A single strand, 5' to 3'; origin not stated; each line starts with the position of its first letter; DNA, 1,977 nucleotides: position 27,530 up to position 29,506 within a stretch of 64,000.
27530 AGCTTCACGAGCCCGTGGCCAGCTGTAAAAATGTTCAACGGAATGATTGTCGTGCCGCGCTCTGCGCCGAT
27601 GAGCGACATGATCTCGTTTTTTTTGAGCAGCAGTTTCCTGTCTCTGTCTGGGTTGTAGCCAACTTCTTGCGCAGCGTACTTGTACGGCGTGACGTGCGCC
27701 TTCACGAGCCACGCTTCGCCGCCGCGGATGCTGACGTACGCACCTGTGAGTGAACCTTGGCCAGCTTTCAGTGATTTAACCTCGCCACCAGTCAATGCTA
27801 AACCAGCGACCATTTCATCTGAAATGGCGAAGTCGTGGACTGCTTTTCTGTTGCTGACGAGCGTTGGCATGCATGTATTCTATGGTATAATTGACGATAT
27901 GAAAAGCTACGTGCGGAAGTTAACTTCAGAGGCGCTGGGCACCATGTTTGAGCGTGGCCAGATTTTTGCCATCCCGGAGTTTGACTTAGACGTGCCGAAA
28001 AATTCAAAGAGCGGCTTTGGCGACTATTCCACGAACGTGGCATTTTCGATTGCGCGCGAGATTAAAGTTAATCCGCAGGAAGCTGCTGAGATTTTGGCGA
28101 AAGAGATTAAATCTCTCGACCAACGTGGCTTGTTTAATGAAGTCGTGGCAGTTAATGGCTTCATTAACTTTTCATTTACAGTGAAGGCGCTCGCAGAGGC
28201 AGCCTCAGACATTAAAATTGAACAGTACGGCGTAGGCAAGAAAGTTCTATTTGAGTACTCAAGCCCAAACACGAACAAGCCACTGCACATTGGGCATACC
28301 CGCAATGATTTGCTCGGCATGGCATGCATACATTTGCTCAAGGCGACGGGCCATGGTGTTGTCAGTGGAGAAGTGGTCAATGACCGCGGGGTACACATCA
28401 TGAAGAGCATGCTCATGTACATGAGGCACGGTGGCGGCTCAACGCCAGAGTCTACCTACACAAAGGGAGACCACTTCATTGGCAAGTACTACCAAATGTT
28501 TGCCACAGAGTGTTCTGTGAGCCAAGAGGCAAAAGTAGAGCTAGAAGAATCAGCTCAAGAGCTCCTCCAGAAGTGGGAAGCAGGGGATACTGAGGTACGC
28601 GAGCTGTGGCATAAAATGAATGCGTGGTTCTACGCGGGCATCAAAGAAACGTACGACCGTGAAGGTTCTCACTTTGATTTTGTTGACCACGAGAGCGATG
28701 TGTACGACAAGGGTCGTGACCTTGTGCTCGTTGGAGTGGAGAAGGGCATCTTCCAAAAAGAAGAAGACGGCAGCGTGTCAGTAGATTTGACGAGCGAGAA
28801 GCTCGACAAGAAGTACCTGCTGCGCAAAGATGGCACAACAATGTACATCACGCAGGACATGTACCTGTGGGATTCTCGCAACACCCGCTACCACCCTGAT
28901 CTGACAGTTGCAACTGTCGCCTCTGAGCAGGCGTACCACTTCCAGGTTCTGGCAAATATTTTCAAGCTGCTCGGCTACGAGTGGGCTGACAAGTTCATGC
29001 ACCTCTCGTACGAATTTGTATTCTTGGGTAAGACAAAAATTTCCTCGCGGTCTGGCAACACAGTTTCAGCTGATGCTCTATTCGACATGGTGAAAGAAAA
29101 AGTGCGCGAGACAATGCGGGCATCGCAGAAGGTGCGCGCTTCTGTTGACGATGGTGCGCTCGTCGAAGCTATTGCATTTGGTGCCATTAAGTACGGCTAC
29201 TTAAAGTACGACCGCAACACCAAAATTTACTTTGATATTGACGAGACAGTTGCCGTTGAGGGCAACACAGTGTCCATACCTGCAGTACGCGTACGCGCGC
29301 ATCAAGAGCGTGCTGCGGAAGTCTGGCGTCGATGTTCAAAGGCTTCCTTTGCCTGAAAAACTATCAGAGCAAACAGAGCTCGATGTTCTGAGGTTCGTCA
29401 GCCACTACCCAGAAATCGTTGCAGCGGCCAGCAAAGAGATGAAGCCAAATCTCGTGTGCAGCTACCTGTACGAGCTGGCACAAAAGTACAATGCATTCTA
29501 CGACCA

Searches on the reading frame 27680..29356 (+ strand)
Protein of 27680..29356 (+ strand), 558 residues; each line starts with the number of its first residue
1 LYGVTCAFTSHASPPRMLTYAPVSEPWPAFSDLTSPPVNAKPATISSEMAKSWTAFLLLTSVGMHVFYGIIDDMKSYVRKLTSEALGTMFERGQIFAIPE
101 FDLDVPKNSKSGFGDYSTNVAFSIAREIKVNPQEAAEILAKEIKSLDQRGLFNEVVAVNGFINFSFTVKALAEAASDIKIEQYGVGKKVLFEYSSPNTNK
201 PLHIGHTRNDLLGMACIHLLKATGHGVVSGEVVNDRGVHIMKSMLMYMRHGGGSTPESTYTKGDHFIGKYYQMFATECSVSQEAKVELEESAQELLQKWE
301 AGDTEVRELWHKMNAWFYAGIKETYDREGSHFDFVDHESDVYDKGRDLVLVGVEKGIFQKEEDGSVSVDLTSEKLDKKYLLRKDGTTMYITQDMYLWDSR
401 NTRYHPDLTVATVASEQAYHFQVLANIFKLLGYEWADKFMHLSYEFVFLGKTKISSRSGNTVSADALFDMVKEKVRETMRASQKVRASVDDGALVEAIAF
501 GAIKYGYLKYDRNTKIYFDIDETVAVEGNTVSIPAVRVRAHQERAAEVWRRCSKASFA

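Call 108: search_protein_families(library=pfam, proteins=[window:27680-29356:+], max_evalue=0.0001)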
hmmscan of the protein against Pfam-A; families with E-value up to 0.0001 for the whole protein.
window:27680-29356:+ (558 aa): 2 families
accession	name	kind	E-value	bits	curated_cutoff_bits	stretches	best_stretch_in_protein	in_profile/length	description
PF00750.26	tRNA-synt_1d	-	3.1e-35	122.2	23.3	1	182-519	15-348/349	tRNA synthetases class I (R), catalytic domain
PF03485.21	Arg_tRNA_synt_N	-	3.4e-12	47.3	21.5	1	83-165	8-84/85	Arginyl tRNA synthetase N terminal domain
